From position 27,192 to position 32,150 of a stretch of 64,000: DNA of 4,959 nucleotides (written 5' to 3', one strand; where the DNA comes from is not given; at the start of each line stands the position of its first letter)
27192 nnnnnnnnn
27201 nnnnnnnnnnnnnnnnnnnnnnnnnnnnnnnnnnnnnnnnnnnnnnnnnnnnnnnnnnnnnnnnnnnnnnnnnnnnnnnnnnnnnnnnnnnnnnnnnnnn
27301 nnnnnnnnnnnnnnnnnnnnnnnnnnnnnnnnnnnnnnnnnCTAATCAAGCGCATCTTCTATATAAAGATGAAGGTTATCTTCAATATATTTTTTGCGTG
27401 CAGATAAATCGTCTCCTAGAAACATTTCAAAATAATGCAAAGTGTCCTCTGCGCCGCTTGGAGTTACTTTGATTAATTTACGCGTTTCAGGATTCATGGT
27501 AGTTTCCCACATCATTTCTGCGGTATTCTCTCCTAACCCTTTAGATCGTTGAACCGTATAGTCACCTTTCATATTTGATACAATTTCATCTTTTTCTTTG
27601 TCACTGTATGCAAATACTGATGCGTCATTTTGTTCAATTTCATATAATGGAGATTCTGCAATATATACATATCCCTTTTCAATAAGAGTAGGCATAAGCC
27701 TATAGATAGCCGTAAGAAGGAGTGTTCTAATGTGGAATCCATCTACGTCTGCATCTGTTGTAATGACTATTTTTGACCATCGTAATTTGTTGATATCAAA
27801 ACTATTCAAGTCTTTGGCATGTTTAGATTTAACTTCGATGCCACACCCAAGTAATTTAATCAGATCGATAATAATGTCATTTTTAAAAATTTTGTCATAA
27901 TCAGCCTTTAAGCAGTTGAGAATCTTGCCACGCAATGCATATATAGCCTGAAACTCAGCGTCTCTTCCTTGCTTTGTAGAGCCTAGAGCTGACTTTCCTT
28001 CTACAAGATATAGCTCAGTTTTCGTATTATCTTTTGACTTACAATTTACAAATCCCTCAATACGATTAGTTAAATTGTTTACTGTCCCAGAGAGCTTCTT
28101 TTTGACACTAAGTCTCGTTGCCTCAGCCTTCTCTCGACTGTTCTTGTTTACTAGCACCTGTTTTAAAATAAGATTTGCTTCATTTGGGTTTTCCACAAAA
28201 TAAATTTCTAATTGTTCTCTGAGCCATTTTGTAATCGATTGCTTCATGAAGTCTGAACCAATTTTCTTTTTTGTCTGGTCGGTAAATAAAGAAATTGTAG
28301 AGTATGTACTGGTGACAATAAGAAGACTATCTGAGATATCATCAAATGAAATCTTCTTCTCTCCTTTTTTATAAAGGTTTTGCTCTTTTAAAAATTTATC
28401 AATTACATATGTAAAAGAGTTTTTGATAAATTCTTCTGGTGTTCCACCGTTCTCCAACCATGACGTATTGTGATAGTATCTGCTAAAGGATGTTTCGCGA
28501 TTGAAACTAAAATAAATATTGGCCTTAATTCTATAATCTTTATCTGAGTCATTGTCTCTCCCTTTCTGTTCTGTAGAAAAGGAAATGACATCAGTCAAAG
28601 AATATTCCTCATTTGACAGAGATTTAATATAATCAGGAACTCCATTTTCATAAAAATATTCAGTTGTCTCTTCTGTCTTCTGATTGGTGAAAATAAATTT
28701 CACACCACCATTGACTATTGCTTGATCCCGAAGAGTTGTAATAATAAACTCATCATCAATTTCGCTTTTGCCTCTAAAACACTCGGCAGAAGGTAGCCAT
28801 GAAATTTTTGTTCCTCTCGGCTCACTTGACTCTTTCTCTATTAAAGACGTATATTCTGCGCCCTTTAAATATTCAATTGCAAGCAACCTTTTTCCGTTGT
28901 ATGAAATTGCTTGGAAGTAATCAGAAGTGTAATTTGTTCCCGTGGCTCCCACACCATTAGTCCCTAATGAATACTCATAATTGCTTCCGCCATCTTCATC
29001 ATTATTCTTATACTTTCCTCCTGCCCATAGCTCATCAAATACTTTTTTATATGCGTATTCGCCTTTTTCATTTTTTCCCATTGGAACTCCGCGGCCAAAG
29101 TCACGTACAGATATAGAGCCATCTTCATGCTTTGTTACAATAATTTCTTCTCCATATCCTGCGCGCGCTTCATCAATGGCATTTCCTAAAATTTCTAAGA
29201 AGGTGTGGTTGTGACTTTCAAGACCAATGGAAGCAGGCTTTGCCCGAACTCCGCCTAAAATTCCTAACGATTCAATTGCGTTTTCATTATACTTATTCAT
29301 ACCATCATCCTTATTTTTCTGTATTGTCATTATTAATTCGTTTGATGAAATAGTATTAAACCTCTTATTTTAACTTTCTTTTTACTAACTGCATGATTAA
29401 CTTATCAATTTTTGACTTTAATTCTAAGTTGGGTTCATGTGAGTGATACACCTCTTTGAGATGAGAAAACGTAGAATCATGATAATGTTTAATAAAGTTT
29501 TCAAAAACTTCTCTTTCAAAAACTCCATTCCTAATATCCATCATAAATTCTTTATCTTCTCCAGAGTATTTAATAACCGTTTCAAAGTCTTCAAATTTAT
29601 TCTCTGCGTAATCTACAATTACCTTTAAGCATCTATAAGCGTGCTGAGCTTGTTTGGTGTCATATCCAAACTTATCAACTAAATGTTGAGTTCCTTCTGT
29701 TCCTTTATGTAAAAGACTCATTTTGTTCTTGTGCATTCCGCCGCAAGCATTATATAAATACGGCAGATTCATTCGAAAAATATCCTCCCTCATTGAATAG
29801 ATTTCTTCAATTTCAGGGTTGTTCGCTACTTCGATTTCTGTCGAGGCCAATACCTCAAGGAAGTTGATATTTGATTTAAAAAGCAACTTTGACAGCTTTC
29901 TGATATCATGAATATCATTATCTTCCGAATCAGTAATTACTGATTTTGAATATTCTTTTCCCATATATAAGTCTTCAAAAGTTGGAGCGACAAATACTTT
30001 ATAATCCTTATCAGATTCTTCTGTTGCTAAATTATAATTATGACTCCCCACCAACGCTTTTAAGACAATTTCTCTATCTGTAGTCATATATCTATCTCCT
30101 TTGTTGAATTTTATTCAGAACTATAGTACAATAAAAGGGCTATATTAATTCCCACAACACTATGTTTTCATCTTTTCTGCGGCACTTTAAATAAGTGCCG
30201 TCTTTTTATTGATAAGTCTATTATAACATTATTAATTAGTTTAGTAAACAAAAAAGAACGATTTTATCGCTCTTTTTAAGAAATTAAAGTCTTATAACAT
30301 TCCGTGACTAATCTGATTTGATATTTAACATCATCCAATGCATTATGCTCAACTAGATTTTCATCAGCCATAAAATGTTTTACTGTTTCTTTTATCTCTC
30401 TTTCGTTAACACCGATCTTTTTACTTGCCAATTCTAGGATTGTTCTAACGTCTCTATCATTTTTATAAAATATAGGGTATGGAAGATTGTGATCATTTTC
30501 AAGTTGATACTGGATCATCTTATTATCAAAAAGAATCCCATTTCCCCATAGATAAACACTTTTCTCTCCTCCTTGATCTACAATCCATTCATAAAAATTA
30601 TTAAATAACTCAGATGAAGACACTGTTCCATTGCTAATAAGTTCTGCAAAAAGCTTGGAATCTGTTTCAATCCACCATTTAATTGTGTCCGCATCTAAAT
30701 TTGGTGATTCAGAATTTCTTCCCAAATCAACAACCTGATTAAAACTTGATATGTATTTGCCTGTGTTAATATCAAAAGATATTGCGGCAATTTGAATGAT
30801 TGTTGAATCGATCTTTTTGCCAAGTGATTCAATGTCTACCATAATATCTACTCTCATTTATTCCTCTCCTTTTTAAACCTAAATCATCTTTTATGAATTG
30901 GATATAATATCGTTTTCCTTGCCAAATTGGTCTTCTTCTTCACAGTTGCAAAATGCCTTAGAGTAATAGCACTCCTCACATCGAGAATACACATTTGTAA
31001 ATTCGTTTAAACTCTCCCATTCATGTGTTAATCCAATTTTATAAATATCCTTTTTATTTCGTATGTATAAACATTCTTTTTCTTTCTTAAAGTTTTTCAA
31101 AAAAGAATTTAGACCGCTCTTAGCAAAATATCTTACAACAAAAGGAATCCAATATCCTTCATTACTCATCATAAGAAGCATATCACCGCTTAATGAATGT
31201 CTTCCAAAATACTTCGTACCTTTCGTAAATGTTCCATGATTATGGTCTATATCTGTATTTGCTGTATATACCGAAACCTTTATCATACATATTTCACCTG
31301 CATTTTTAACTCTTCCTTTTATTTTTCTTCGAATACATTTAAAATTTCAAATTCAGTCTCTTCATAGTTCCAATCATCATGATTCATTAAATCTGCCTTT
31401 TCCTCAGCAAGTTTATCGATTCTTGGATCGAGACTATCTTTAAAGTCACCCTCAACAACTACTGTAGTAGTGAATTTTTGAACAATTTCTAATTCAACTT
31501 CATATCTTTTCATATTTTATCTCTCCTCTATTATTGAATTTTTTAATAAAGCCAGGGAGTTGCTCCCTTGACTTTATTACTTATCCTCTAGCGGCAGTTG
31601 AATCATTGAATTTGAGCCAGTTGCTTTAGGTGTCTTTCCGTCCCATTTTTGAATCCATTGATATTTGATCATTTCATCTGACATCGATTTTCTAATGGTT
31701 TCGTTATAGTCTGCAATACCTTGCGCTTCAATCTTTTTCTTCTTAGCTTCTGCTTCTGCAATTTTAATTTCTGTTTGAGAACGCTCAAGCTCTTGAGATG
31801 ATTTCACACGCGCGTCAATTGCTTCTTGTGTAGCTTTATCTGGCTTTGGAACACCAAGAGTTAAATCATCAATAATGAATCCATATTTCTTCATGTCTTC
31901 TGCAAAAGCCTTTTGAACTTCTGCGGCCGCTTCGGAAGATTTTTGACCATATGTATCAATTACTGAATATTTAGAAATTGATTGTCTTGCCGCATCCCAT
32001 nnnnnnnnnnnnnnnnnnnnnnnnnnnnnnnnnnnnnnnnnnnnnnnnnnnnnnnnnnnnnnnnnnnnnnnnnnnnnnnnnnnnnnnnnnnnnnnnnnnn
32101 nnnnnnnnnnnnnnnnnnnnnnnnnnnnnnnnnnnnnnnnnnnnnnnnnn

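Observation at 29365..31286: Minimal nucleotidyltransferase next to a DEDDh 3'-5' exonuclease and a Cys-rich protein under an SPBRE promoter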

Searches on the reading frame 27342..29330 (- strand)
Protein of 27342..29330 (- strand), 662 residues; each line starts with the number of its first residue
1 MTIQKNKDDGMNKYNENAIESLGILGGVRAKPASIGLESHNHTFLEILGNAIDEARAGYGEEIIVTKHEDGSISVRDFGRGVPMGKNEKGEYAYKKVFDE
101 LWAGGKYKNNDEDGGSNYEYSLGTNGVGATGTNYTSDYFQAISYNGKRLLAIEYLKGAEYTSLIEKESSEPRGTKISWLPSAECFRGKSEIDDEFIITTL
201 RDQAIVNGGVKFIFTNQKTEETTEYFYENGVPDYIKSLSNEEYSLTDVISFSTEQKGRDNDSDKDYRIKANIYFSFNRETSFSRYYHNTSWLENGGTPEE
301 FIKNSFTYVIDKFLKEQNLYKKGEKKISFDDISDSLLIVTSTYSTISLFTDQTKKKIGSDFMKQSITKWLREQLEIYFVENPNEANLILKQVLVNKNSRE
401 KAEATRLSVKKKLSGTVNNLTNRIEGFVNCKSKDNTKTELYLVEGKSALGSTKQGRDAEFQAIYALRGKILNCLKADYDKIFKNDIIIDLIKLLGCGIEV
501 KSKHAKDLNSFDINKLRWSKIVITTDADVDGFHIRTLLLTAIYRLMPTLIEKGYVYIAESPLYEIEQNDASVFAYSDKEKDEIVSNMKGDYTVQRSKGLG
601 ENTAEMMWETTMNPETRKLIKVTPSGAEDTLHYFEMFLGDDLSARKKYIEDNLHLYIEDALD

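Call 4: search_protein_families(library=pfam, proteins=[window:27342-29330:-], max_evalue=1)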
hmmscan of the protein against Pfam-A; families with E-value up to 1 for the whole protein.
window:27342-29330:- (662 aa): 4 families
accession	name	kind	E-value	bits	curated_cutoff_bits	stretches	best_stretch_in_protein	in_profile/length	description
PF00204.31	DNA_gyraseB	-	3.7e-28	98.6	27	1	230-406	1-171/173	DNA gyrase B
PF00986.26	DNA_gyraseB_C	-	1.4e-21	76.8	29.8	1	589-650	2-63/63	DNA gyrase B subunit, carboxyl terminus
PF01751.28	Toprim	-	2.9e-16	59.8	23.1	1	439-559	1-95/96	Toprim domain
PF02518.31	HATPase_c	-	4.1e-05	24.4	26.4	1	42-177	8-104/111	Histidine kinase-, DNA gyrase B-, and HSP90-like ATPase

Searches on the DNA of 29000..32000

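Call 51: search_rna_families(source=window, start=29000, end=32000, threshold=evalue, max_evalue=1)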
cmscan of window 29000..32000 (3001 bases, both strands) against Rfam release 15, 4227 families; matches with E-value up to 1: 4.
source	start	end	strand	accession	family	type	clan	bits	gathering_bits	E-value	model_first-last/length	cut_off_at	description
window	30243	30331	-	RF02029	sraA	Gene; sRNA;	-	29.1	56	0.1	1-95/95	no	sraA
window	31331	31385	-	RF01164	SNORD107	Gene; snRNA; snoRNA; CD-box;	-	21.8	50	0.86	1-74/74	no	Small nucleolar RNA SNORD107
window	31789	31861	+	RF01290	SNORD10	Gene; snRNA; snoRNA; CD-box;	-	20.8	37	0.14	1-139/139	no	Small nucleolar RNA SNORD10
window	29850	29932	+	RF00728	mir-81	Gene; miRNA;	CL00091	20.8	54.5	0.24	1-89/89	no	mir-81 microRNA precursor family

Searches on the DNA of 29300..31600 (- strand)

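Call 3: search_dna_similar(query=window:29300-31600:-, collection=phages, mode=near, max_rows=25)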
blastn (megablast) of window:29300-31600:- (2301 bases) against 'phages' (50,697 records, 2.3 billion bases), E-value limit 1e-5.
No match.
